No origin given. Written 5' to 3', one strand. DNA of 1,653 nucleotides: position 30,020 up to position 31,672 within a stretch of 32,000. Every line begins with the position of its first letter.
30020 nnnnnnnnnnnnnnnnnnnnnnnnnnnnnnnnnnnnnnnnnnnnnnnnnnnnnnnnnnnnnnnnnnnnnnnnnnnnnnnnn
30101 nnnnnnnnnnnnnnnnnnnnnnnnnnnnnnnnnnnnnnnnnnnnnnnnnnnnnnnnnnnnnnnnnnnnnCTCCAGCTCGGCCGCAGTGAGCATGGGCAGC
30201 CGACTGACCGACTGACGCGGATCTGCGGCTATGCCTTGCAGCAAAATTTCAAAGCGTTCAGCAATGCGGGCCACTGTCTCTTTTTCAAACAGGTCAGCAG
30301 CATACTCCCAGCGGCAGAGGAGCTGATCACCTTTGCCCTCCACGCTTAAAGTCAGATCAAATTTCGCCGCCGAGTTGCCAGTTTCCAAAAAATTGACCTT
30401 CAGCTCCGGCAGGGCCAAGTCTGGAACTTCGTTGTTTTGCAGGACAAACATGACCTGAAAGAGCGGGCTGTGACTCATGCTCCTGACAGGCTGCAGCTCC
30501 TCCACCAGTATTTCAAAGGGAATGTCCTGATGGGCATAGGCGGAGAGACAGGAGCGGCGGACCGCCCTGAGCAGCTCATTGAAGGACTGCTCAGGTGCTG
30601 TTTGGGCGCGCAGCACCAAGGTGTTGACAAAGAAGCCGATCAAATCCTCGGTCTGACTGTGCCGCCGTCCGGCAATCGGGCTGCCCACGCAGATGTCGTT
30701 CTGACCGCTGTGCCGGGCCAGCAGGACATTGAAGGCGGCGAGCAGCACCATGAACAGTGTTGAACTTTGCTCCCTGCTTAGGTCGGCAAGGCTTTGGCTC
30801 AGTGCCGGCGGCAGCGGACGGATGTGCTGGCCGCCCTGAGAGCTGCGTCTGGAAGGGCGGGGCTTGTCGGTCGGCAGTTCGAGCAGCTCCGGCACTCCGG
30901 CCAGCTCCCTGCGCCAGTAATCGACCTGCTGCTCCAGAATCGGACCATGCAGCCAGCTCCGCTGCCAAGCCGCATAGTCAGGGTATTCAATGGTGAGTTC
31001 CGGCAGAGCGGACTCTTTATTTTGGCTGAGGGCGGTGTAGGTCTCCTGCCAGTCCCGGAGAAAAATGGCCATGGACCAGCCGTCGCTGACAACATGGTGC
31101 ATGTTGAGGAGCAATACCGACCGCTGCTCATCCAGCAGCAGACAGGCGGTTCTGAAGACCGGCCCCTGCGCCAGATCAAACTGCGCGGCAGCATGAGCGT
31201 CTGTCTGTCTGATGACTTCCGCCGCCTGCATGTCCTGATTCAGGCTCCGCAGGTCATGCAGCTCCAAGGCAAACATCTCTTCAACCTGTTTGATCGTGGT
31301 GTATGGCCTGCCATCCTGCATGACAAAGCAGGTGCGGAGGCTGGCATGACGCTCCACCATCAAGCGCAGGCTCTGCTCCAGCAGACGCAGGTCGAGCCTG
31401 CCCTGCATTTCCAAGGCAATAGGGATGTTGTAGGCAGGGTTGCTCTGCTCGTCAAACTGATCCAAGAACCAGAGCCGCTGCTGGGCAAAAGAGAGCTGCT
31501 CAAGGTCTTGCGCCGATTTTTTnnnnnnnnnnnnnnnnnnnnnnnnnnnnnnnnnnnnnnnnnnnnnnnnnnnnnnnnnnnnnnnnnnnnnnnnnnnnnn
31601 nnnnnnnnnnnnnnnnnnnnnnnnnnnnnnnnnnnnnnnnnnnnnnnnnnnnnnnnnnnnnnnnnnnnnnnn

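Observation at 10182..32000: Thiol-rich assembly line: four Cys-type A domains behind ordinary C domains, including a D-configured and a methylated position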

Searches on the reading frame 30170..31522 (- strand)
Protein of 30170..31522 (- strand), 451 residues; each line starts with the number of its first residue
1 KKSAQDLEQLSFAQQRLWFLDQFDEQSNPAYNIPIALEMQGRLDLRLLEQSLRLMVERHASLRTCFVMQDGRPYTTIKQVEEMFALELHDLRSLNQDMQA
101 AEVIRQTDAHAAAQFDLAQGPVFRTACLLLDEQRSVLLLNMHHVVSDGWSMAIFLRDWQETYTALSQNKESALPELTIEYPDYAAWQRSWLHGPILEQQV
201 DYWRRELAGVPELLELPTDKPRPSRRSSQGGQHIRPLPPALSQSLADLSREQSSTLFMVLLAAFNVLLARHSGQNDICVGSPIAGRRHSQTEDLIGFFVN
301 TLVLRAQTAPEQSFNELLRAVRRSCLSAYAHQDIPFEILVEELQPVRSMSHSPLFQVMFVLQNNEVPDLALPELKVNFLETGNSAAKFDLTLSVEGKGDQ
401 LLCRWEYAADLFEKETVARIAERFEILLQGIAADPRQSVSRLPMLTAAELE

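Call 39: search_solved_structures(query=window:30170-31522:-, max_evalue=1e-10)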
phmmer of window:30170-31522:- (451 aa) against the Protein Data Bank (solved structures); distinct sequences matched with E-value up to 1e-10: 54.
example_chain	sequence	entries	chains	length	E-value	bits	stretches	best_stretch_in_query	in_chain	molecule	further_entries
6p1j_A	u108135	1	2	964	4.8e-102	345.4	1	6-449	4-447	Txo2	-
6oyf_A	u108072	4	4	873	1.9e-93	317.1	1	10-449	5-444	Txo1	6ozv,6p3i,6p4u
5u89_A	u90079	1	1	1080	3.3e-92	313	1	9-448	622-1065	Amino acid adenylation domain protein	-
2jgp_A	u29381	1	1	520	3.4e-84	286.6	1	9-444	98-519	TYROCIDINE SYNTHETASE 3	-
8z0q_C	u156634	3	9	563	8.3e-70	239.2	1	9-443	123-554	Special condensation domain in NRPS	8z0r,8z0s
7kvw_A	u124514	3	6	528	9e-69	235.8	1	10-445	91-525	PCP-C didomain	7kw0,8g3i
8fx6_A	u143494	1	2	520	3.9e-68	233.7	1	10-439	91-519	PCP-C didomain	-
7kw2_A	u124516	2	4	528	7.1e-68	232.8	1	10-445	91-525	PCP-C didomain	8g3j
8fx7_A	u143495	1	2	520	3e-67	230.8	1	10-439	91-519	PCP-C didomain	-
8qnf_A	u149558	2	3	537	1.1e-66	228.9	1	9-449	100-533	Condensation domain TomBC from the Tomaymycin non-ribosomal peptide synthetase | Tomaymycin non-ribosomal peptide synthetase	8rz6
8xjz_C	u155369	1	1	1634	1.1e-61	212.5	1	10-446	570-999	Peptide synthetase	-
9up2_A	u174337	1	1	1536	7.2e-56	193.3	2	40-446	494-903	PvdL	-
9lcq_A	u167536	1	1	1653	8.4e-56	193.1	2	40-446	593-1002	PvdL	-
9lcp_A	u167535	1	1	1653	8.4e-56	193.1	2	40-446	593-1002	PvdL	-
9lco_A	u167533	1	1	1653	8.4e-56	193.1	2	40-446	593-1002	PvdL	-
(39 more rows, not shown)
